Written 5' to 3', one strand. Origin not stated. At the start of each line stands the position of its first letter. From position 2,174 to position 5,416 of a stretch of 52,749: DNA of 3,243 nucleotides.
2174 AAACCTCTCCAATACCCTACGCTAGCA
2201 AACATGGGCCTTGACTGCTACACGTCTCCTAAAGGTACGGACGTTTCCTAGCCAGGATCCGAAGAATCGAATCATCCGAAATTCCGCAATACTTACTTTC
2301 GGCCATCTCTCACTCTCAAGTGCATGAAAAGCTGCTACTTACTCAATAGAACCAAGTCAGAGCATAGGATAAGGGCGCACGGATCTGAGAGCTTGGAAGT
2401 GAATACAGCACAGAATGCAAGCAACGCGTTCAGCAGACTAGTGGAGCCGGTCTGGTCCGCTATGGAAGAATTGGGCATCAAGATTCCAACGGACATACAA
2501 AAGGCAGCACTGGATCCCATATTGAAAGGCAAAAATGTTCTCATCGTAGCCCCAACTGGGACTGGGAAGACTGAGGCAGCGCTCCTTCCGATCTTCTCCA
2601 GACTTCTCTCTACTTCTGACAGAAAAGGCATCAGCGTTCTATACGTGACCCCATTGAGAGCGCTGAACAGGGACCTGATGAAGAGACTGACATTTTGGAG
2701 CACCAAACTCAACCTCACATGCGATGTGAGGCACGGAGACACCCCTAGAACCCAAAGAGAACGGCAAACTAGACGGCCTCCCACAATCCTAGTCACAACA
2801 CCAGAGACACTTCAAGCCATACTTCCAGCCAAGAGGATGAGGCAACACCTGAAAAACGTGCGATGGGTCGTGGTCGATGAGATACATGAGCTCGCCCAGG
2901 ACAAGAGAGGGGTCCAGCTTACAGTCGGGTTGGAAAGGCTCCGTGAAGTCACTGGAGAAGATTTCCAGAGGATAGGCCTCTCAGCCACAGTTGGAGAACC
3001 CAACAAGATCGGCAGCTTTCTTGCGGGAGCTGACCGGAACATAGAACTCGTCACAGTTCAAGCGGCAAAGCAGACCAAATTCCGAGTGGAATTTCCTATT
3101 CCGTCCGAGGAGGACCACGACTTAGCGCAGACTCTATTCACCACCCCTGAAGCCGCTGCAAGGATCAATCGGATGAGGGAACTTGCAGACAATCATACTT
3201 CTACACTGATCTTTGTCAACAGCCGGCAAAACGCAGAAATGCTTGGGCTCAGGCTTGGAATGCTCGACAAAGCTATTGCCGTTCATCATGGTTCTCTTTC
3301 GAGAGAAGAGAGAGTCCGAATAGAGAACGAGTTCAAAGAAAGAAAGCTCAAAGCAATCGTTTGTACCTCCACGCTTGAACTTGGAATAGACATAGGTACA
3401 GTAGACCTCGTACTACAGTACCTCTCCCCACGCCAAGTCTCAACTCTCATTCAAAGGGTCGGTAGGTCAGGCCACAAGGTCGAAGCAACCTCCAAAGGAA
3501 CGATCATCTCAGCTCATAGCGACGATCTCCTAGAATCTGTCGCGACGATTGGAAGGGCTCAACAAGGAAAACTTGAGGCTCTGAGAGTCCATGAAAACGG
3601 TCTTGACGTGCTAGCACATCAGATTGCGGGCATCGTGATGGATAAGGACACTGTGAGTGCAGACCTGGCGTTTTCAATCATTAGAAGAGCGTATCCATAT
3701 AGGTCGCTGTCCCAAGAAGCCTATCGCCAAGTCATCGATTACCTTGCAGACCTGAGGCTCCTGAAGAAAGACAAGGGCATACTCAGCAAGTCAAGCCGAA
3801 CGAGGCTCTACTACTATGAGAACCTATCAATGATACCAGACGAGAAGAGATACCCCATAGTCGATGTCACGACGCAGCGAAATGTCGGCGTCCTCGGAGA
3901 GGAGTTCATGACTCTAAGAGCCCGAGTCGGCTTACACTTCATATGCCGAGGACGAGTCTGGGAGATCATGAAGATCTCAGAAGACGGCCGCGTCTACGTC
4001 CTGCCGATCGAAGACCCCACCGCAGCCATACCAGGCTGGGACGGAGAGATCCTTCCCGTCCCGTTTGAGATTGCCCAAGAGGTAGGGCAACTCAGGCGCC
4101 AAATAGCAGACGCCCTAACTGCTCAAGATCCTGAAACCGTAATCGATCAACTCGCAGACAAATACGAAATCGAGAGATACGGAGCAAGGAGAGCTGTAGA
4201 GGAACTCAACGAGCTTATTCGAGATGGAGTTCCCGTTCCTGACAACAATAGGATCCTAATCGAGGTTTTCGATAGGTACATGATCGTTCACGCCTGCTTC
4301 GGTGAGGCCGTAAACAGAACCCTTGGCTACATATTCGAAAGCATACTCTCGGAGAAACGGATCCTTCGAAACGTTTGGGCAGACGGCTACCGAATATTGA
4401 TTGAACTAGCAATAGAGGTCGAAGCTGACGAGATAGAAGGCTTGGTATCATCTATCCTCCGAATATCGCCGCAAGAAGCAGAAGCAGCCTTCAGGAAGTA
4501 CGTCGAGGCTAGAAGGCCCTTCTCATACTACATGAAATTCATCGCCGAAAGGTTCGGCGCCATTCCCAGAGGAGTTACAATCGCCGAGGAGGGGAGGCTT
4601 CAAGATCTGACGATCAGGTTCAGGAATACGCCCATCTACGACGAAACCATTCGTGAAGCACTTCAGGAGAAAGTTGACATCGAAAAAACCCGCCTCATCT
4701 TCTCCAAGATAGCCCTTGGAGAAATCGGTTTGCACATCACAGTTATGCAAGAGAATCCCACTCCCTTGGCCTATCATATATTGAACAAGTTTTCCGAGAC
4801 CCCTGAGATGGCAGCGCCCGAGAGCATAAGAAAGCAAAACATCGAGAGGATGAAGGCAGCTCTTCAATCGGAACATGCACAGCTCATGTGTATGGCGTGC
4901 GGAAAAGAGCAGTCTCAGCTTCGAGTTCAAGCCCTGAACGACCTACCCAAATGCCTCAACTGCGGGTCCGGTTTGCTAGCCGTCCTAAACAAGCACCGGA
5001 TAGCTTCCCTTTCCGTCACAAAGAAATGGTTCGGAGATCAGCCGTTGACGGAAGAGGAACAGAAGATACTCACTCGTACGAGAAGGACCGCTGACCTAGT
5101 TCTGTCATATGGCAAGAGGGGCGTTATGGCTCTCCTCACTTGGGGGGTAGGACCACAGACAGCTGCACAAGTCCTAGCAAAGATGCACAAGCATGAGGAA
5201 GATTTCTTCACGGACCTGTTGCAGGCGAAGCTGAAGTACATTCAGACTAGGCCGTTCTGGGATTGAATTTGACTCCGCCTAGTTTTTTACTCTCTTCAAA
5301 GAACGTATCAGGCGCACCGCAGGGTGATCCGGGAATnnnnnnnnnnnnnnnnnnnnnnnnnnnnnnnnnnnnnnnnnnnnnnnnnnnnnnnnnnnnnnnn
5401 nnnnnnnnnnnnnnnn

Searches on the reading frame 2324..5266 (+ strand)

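Call 7: search_protein_families(library=pfam, proteins=[window:2324-5266:+], max_evalue=0.001)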
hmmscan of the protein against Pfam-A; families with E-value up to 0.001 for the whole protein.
window:2324-5266:+ (980 aa): 7 families
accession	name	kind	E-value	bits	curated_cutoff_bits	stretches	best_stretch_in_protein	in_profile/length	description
PF00270.35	DEAD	-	1.5e-39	135.8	26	1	56-224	1-161/167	DEAD/DEAH box helicase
PF08494.16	DEAD_assoc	-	2.2e-22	80.3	23.5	1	638-816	1-191/191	DEAD/H associated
PF00271.37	Helicase_C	-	1e-21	77.6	23.5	1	285-383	7-107/110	Helicase conserved C-terminal domain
PF19306.5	WH_Lhr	-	2.1e-14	53.7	27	1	412-561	3-160/168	Large helicase-related protein, winged helix domain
PF04851.21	ResIII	-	7.4e-12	45.9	22.5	1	56-223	5-162/164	Type III restriction enzyme, res subunit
PF22590.2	Cas3-like_C_2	-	0.00021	22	27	1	307-382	18-101/106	CRISPR-associated nuclease/helicase Cas3, C-terminal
PF22527.2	DEXQc_Suv3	-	0.00038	20.5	27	0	70-200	14-115/154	DEXQ-box helicase domain of Suv3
